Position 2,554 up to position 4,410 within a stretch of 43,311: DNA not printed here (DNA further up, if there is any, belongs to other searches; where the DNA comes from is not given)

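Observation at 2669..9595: Five-gene, translationally coupled spiro-SPASM operon next to flaB: candidate uncharacterised activated-sugar (flagellin glycan?) tailoring pathway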

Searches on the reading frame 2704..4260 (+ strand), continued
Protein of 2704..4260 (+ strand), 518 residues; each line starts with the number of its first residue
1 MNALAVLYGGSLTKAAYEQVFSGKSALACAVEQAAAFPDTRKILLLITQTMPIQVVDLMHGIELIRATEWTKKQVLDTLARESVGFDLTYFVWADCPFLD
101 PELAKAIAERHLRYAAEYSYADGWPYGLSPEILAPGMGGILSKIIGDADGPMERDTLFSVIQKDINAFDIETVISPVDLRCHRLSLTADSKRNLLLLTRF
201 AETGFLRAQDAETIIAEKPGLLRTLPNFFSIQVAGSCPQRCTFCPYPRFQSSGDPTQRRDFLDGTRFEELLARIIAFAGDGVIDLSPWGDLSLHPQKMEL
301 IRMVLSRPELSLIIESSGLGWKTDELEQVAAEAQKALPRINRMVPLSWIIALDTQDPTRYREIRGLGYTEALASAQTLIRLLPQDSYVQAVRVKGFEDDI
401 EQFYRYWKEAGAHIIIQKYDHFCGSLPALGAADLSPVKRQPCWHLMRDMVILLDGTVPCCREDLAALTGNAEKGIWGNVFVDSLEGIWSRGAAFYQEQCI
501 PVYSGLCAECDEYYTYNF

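Call 50: find_homologous_proteins(query=P0378, max_evalue=1e-10)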
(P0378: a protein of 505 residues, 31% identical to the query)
Query P0378 (505 aa): 368 proteins with E <= 1e-10 among 8000 candidates; the best 120 are listed.
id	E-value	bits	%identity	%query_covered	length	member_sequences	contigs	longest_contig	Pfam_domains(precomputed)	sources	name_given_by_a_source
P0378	0.0e+0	1106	100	100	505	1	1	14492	PF13186.12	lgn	-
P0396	2.2e-204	698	64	100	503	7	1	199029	-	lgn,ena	-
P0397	3.0e-198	678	63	100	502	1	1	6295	PF13186.12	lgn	-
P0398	1.1e-189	649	59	100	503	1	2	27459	PF13186.12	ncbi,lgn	ncbi:MAG: spiro-SPASM protein [Treponemataceae bacterium]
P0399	1.0e-187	643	60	100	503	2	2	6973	PF13186.12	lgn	-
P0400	2.5e-187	641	57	100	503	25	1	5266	PF13186.12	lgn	-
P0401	1.8e-172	593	54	100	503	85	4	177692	PF13186.12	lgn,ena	-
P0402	1.1e-164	567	52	100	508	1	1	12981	PF13186.12,PF04055.28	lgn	-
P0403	1.1e-138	481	46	100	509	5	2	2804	PF12804.14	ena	-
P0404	2.2e-131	457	45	100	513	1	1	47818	-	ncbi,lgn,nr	ncbi:MAG: spiro-SPASM protein [Treponema sp.]|nr:MAG: spiro-SPASM protein [Treponema sp.]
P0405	4.5e-122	426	43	100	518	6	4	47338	-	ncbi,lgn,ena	-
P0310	8.6e-121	422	44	100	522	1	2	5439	-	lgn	-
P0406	1.2e-119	418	42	100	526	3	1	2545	-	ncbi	-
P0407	7.6e-118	412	43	100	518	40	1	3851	-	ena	-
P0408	1.2e-117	412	44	100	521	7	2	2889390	-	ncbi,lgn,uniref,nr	ncbi:spiro-SPASM protein [Treponema pedis]|uniref:spiro-SPASM protein n=1 Tax=Treponema pedis TaxID=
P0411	5.7e-110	386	41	100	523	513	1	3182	PF13186.12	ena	-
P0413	2.8e-109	384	39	100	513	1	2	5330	PF13186.12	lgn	-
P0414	3.5e-109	384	40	100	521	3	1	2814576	PF13186.12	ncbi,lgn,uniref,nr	ncbi:spiro-SPASM protein [Treponema sp. OMZ 788]|uniref:spiro-SPASM protein n=1 Tax=Treponema sp. OM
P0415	1.2e-108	382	39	100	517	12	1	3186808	PF13186.12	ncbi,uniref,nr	ncbi:spiro-SPASM protein [Treponema phagedenis]|uniref:spiro-SPASM protein n=1 Tax=Treponema phagede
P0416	4.3e-107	377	37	100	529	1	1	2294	PF13186.12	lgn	-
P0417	2.7e-106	374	39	100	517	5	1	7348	PF13186.12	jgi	-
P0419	1.2e-105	372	38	100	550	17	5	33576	PF13186.12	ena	-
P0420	1.3e-105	372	37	100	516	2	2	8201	PF13186.12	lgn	-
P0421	4.2e-105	370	40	100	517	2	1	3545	PF13186.12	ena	-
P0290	5.1e-104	367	36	100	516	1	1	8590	PF13186.12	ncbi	-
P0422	1.1e-103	366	39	100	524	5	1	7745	PF13186.12,PF04055.28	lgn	-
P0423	2.7e-103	364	38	100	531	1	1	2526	PF13186.12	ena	-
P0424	3.9e-103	364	37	100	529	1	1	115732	PF13186.12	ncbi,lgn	ncbi:MAG: spiro-SPASM protein [Treponema sp.]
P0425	2.1e-102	362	39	100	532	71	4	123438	PF13186.12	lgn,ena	-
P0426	2.4e-102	361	38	100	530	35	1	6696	PF13186.12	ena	-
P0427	3.7e-102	361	36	100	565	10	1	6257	PF13186.12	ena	-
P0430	1.8e-101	358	39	100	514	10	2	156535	PF13186.12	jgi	jgi:uncharacterized protein TP_0285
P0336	3.9e-101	357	38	100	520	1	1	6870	PF13186.12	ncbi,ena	-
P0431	8.3e-101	356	39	100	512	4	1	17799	PF13186.12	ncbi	ncbi:MAG: spiro-SPASM protein [Treponema sp.]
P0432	1.1e-100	356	38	100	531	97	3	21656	PF13186.12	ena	-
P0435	6.0e-100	353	38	100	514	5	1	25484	PF13186.12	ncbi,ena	-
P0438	1.3e-99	352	38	100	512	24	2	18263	PF13186.12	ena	-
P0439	1.4e-99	352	38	100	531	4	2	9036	PF13186.12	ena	-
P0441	2.3e-99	351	38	100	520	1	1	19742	PF13186.12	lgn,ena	-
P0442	4.4e-99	351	38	100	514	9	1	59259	PF13186.12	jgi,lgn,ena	-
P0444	1.5e-98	349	38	100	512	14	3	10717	PF13186.12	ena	-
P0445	2.4e-98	348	37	100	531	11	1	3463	PF13186.12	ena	-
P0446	9.7e-98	346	36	100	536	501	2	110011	PF13186.12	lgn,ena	-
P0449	4.0e-97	344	39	100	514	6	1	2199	PF13186.12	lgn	-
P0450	4.1e-97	344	37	100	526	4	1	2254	PF13186.12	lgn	-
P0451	9.4e-97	343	38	100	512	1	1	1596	PF13186.12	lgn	-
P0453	1.4e-96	342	36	100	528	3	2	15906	PF13186.12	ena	-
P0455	2.0e-95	338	38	100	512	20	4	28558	PF13186.12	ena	-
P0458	7.2e-95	337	35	100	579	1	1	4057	PF13186.12,PF04055.28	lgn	-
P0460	4.8e-94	334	37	100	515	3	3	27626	PF13186.12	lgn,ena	-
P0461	5.0e-94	334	37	100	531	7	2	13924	PF13186.12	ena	-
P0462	5.3e-94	334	36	100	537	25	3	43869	PF13186.12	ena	-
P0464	7.0e-94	333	37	100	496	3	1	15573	PF13186.12,PF04055.28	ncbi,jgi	-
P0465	1.1e-93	333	36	100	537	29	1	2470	PF13186.12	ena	-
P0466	1.1e-93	333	36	100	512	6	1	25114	PF13186.12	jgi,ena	-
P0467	1.2e-93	333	37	100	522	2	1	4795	PF13186.12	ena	-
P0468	1.2e-93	333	38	100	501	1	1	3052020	PF13186.12,PF04055.28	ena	-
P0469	1.3e-93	333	37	100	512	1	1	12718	PF13186.12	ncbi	ncbi:MAG: spiro-SPASM protein [Treponema sp.]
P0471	5.5e-93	330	37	100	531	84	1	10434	PF13186.12,PF04055.28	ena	-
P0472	6.5e-93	330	37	100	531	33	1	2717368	PF13186.12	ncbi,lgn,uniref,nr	ncbi:spiro-SPASM protein [Treponema vincentii]|uniref:spiro-SPASM protein n=1 Tax=Treponema vincenti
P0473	6.7e-93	330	38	98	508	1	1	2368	PF13186.12,PF04055.28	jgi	jgi:spiro-SPASM protein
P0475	9.7e-93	330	35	100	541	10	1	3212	PF13186.12,PF04055.28,PF12804.14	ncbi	-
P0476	1.8e-92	329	37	100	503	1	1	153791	PF13186.12,PF04055.28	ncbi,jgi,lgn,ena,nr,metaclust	ncbi:MAG: spiro-SPASM protein [Spirochaetes bacterium]|nr:spiro-SPASM protein [Spirochaetota bacteri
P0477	3.0e-92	328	36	100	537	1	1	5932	PF13186.12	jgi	jgi:spiro-SPASM protein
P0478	3.7e-92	328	38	100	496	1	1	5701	PF13186.12,PF04055.28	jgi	-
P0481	1.1e-91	326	37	100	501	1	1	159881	PF13186.12,PF04055.28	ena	-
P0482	1.3e-91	326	35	100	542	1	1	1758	PF13186.12,PF04055.28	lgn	-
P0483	1.5e-91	326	37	100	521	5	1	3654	PF13186.12,PF04055.28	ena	-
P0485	5.0e-91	324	36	100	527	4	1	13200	PF13186.12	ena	-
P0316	7.0e-91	323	34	100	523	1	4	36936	PF13186.12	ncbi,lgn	ncbi:MAG: spiro-SPASM protein [Treponema sp.]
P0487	2.6e-90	322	34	100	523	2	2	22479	PF13186.12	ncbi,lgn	ncbi:MAG: spiro-SPASM protein [Treponema sp.]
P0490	3.9e-90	321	36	100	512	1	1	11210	PF13186.12,PF04055.28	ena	-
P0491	9.3e-90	320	36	100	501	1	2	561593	PF13186.12,PF04055.28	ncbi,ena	-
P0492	1.1e-89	320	35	100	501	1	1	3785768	PF13186.12,PF04055.28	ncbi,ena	-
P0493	1.5e-89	319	37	100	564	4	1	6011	PF13186.12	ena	-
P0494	2.1e-89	319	36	100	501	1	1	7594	PF13186.12,PF04055.28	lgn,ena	-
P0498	2.6e-87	312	37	100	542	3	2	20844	PF13186.12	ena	-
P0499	2.8e-87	312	34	100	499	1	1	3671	PF13186.12,PF04055.28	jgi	jgi:spiro-SPASM protein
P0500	3.2e-87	311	35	100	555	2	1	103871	PF13186.12,PF04055.28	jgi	jgi:spiro-SPASM protein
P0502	7.2e-87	310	35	100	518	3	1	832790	PF13186.12,PF04055.28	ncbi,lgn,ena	-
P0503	1.0e-86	310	38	83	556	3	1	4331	PF13186.12,PF04055.28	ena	-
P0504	1.0e-86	310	34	100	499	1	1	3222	PF13186.12,PF04055.28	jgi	jgi:spiro-SPASM protein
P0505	1.4e-86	309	36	100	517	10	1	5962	PF13186.12,PF04055.28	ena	-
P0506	2.2e-86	309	40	84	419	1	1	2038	PF13186.12,PF04055.28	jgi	jgi:spiro-SPASM protein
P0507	3.7e-86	308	35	100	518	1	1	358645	PF13186.12,PF04055.28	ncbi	-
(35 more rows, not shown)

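Call 51: find_encoding_contigs(protein=P0414, flank=10000, max_places=2)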
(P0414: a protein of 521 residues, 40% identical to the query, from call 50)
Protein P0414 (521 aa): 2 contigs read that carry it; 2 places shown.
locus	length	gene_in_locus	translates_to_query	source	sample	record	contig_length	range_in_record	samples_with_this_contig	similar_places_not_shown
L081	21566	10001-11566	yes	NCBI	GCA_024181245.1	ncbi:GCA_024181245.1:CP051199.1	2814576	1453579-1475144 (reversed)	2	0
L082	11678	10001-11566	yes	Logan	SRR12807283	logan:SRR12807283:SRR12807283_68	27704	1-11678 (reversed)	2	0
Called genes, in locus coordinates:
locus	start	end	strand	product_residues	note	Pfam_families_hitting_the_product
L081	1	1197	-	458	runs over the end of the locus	-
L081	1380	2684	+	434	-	PF00860:Xan_ur_permease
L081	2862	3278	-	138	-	PF00383:dCMP_cyt_deam_1, PF08211:dCMP_cyt_deam_2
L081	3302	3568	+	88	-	-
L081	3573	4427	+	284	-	-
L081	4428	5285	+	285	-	PF01551:Peptidase_M23 (faint), PF27332:TP_0781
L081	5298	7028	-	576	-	PF18262:PhetRS_B1 (weak), PF03484:B5, PF17759:tRNA_synthFbeta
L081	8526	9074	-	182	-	PF00254:FKBP_C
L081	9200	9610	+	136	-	PF27362:TP_0070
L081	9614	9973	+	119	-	-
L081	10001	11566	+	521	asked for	PF13186:SPASM (faint)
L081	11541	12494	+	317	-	-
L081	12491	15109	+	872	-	PF02348:CTP_transf_3, PF13489:Methyltransf_23, PF13847:Methyltransf_31 (faint), PF08241:Methyltransf_11, PF08242:Methyltransf_12, PF13649:Methyltransf_25 (faint)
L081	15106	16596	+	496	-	PF00370:FGGY_N, PF02782:FGGY_C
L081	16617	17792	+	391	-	PF00465:Fe-ADH, PF13685:Fe-ADH_2, PF25137:ADH_Fe_C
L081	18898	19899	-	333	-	PF10672:Methyltrans_SAM, PF05175:MTS (faint), PF03602:Cons_hypoth95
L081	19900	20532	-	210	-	PF06971:Put_DNA-bind_N, PF02629:CoA_binding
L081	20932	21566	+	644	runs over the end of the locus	PF13292:DXP_synthase_N, PF00456:Transketolase_N (faint), PF02779:Transket_pyr, PF02780:Transketolase_C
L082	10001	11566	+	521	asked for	PF13186:SPASM (faint)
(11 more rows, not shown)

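Call 52: find_encoding_contigs(protein=P0430, flank=10000, max_places=2)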
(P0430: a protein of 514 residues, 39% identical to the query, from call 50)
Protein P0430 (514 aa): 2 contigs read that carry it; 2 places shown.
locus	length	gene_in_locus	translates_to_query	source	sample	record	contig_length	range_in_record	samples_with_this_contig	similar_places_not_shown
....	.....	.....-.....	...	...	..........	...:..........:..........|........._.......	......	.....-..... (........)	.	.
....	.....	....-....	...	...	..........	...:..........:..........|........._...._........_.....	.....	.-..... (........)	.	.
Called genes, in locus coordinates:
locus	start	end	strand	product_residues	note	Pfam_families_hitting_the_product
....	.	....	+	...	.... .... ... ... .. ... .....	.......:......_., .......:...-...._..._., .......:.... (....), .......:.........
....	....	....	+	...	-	-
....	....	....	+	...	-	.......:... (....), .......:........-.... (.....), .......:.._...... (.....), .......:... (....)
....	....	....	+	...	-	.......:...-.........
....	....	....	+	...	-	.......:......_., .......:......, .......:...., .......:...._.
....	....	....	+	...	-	-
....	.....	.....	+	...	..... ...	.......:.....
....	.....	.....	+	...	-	-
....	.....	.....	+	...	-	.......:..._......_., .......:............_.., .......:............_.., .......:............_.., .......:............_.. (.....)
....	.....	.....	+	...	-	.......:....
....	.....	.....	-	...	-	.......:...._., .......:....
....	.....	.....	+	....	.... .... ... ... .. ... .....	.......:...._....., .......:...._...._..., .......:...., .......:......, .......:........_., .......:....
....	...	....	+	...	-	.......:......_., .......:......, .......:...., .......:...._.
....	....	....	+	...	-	-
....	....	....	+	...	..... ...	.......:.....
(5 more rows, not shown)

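Call 61: search_protein_families(library=pfam, proteins=[L073:11556-12368:-, L073:12383-14491:-, L073:14488-15774:-, L073:15785-16603:-, L052:12658-13260:+, L052:13316-14002:+, L052:13999-15465:+, L052:15467-16786:+, L052:17726-19264:+, L052:19261-20424:+], max_evalue=0.0001)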
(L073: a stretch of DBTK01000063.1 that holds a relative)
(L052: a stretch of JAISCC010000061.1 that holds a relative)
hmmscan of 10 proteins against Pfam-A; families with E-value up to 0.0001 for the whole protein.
L073:11556-12368:- (270 aa): 1 family
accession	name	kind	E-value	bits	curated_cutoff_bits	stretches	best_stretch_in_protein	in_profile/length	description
PF01177.27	Asp_Glu_race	-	8.3e-19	68.6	31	1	8-239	1-210/211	Asp/Glu/Hydantoin racemase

L073:12383-14491:- (702 aa): 3 families
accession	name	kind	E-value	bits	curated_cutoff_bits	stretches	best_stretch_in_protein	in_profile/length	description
PF00211.25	Guanylate_cyc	-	1.1e-27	97.3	21.9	1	445-623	7-178/183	Adenylate and Guanylate cyclase catalytic domain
PF02743.24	dCache_1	-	1.6e-15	57.7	45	1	144-256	77-184/240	Cache domain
PF22673.2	MCP-like_PDC_1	-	4.2e-09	37.3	27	1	155-222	42-111/113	Methyl-accepting chemotaxis protein-like, first PDC sensor domain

L073:14488-15774:- (428 aa): 1 family
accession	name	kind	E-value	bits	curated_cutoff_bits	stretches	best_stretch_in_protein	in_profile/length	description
PF00375.23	SDF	-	4.3e-73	247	27.9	1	13-417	5-385/387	Sodium:dicarboxylate symporter family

L073:15785-16603:- (272 aa): 2 families
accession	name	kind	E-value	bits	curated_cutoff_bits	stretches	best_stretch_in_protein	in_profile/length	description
PF00497.25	SBP_bac_3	-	1.5e-22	80.2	26.4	1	45-269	4-129/132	Bacterial extracellular solute-binding proteins, family 3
PF10613.14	Lig_chan-Glu_bd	-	4.5e-06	27.2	30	1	77-135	55-112/115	Ligated ion channel L-glutamate- and glycine-binding site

L052:12658-13260:+ (200 aa): 1 family
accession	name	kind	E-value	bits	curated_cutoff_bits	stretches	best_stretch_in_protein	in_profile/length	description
PF00574.28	CLP_protease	-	6.6e-65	218.8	20.2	1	22-196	6-181/182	Clp protease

L052:13316-14002:+ (228 aa): 3 families
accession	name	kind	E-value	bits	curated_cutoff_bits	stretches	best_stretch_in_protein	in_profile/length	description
PF00005.33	ABC_tran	-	4.7e-33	115.1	25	1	22-173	1-137/137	ABC transporter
PF13304.12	AAA_21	-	1.8e-07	32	27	0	150-205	243-300/304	AAA domain, putative AbiEii toxin, Type IV TA system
PF02463.25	SMC_N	-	1.8e-07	31.2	40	1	137-217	135-211/220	RecF/RecN/SMC N terminal domain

L052:13999-15465:+ (488 aa): 1 family
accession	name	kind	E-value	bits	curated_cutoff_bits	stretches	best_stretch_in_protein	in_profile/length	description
PF02687.27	FtsX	-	3.5e-19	69.5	25.5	1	353-479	4-120/120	FtsX-like permease C-terminal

L052:15467-16786:+ (439 aa): 2 families
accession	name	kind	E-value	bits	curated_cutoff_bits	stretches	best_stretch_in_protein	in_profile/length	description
PF02687.27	FtsX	-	5.4e-14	52.7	25.5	1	303-427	2-117/120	FtsX-like permease C-terminal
PF12704.14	MacB_PCD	-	1.1e-05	26.2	27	1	26-208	6-172/207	MacB-like periplasmic core domain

L052:17726-19264:+ (512 aa): 0 families

L052:19261-20424:+ (387 aa): 7 families
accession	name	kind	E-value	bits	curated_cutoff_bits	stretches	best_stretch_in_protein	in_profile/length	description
PF00534.26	Glycos_transf_1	-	1.4e-41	142.3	26.4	1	195-355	10-172/172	Glycosyl transferases group 1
PF13692.12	Glyco_trans_1_4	-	9.8e-34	117.1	27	1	201-341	2-142/142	Glycosyl transferases group 1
PF13439.12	Glyco_transf_4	-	1.4e-19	71.1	28.5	1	22-176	1-165/170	Glycosyltransferase Family 4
PF13579.12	Glyco_trans_4_4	-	1.4e-11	45.5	29.7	1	23-176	1-158/158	Glycosyl transferase 4-like domain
PF20706.3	GT4-conflict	-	1.9e-08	34.1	26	1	197-365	194-381/385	Family 4 Glycosyltransferase in conflict systems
PF13524.12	Glyco_trans_1_2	-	2.6e-06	27.9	25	1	218-368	5-141/144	Glycosyl transferase-like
PF13477.12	Glyco_trans_4_2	-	1.2e-05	26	23.4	1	29-151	13-137/139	Glycosyl transferase 4-like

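Call 65: search_solved_structures(query=A2, max_evalue=1)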
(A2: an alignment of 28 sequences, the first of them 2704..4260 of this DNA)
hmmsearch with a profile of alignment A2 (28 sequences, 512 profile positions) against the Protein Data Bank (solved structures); distinct sequences matched with E-value up to 1: 7.
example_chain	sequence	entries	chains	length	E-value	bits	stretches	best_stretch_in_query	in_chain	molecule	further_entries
4m7t_A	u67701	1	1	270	4.5e-13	51.9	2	227-331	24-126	BtrN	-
4m7s_A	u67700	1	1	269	7.8e-13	51.1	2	230-331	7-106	BtrN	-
6oew_A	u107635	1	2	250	0.00018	23.5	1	37-225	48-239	Cytidylyltransferase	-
6efn_A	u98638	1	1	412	0.0093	17.8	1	225-381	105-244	Sporulation killing factor maturation protein SkfB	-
4k37_A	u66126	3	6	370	0.19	13.5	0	449-504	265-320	Anaerobic sulfatase-maturating enzyme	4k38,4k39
2v0h_A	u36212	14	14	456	0.61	11.8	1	20-113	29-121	BIFUNCTIONAL PROTEIN GLMU | GLUCOSAMINE-1-PHOSPHATE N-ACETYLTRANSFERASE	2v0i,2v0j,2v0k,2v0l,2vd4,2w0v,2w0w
9dqf_A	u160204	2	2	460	0.88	11.3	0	11-121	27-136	Bifunctional protein GlmU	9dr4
